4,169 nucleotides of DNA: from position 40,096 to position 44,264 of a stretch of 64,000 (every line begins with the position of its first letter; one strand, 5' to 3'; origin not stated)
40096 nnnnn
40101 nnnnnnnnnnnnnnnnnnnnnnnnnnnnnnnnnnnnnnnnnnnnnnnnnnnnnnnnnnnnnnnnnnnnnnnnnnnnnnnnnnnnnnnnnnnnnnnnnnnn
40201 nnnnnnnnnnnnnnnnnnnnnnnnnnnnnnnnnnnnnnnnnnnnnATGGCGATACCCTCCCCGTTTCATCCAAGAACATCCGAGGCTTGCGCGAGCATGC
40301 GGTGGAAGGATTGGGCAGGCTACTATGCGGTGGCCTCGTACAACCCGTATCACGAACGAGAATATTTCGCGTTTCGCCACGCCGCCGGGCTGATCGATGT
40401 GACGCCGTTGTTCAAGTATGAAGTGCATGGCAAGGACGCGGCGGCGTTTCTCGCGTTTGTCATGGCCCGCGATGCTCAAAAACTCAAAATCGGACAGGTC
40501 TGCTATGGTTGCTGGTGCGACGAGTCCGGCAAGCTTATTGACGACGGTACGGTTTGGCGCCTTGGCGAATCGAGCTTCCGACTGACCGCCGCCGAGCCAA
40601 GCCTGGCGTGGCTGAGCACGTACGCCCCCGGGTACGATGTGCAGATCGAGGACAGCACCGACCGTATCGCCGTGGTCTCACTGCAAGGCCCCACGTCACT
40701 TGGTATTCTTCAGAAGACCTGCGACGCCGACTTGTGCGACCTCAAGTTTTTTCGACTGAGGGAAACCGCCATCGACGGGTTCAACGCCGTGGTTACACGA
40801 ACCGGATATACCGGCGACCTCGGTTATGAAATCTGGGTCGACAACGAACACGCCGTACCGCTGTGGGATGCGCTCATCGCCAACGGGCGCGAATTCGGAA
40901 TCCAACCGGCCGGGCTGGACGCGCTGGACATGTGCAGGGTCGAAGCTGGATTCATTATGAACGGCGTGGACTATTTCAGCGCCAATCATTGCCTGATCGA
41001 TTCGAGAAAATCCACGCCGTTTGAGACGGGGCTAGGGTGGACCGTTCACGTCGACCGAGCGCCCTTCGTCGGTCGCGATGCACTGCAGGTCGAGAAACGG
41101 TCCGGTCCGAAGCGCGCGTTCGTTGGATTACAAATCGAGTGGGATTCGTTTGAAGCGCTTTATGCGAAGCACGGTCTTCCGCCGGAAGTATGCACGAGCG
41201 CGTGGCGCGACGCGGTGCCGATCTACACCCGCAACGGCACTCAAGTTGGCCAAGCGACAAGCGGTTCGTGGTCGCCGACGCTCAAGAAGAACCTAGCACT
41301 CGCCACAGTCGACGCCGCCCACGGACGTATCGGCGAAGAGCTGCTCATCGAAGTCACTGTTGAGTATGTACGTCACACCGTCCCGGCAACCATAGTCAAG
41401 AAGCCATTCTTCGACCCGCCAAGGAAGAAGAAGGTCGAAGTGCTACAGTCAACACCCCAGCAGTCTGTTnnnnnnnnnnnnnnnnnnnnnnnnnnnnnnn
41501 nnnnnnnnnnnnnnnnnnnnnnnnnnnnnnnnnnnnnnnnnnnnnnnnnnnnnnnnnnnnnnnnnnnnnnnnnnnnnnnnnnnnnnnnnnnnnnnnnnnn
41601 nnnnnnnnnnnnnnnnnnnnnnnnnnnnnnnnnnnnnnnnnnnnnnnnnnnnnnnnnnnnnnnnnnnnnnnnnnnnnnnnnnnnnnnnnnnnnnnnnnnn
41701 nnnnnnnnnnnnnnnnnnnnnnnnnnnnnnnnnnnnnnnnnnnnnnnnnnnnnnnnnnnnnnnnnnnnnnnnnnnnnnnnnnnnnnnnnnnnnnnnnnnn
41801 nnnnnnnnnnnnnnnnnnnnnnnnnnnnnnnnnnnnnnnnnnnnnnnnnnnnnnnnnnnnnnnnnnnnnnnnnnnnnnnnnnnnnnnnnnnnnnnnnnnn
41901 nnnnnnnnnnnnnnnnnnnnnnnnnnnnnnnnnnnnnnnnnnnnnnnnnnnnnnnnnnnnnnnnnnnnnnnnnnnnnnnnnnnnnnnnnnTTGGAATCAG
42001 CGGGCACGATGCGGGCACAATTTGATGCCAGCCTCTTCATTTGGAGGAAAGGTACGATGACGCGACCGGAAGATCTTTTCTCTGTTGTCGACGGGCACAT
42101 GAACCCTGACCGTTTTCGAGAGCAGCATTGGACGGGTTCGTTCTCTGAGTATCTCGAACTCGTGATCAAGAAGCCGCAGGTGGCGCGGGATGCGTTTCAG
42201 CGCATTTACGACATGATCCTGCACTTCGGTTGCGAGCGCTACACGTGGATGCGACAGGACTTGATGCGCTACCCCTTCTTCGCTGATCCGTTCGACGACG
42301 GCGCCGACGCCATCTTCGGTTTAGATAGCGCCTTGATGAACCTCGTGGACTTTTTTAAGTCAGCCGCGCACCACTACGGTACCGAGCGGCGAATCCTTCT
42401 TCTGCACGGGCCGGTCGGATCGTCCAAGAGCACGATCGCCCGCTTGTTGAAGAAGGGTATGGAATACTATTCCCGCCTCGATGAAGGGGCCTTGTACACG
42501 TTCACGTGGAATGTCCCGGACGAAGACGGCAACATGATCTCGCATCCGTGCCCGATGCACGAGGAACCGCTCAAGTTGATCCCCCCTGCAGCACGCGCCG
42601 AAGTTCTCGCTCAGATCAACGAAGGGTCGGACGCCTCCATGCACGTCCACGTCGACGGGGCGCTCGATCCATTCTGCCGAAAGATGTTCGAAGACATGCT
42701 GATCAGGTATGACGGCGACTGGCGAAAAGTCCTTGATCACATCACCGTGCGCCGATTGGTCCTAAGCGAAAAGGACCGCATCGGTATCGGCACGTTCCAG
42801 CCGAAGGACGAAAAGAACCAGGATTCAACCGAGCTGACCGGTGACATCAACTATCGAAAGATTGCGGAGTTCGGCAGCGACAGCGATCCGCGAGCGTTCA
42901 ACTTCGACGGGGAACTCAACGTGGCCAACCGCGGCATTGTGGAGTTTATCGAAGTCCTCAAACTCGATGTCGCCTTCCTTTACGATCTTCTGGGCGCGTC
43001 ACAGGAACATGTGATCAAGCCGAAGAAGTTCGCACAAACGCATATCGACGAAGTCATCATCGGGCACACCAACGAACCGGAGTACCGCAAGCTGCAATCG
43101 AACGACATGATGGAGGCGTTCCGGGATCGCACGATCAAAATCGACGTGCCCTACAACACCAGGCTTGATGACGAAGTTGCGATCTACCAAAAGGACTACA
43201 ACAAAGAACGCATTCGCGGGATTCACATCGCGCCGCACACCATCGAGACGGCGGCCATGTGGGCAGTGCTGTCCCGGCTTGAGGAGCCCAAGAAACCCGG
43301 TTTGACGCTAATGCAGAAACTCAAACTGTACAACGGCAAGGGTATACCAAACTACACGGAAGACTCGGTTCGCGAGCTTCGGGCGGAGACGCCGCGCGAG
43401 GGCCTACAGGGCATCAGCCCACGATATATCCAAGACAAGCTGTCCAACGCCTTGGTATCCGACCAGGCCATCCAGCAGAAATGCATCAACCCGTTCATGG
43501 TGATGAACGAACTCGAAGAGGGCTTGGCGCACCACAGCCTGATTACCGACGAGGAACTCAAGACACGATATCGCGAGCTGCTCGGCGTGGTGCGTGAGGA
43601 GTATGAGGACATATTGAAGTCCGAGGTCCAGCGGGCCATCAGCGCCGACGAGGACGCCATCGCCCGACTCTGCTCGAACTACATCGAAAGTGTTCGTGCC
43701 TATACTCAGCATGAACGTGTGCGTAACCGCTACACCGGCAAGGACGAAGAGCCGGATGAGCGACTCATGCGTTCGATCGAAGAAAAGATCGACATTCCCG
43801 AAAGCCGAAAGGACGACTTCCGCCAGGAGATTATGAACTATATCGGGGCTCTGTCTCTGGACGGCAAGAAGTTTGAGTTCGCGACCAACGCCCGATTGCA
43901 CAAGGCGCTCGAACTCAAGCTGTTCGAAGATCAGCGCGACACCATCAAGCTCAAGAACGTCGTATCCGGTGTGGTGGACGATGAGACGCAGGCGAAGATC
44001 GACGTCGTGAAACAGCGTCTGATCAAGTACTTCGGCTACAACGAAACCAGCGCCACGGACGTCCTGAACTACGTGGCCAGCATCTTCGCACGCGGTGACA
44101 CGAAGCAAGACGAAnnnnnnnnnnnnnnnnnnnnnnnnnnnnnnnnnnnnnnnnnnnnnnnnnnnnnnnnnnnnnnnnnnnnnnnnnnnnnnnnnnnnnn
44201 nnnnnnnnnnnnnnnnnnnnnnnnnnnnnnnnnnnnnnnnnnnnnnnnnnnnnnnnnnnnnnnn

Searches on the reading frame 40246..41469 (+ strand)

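Call 21: search_protein_families(library=pfam, proteins=[window:40246-41469:+], max_evalue=0.001)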
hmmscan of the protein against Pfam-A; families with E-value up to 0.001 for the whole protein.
window:40246-41469:+ (408 aa): 2 families
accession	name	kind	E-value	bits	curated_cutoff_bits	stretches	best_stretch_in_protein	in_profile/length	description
PF01571.26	GCV_T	-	8.5e-64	215.7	25.6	1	19-266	11-255/255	Aminomethyltransferase folate-binding domain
PF08669.17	GCV_T_C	-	2.2e-16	59.9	25.9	1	321-390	16-80/80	Glycine cleavage T-protein C-terminal barrel domain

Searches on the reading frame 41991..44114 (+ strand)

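Call 21: search_protein_families(library=pfam, proteins=[window:41991-44114:+], max_evalue=0.001)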
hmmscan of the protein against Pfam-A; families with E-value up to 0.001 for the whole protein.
window:41991-44114:+ (708 aa): 2 families
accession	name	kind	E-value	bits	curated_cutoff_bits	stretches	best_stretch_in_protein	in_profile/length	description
PF08298.17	AAA_PrkA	-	2.8e-87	293.5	25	1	50-435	2-356/358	PrkA AAA domain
PF06798.17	PrkA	-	1.3e-83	281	25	1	441-694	1-255/255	PrkA serine protein kinase C-terminal domain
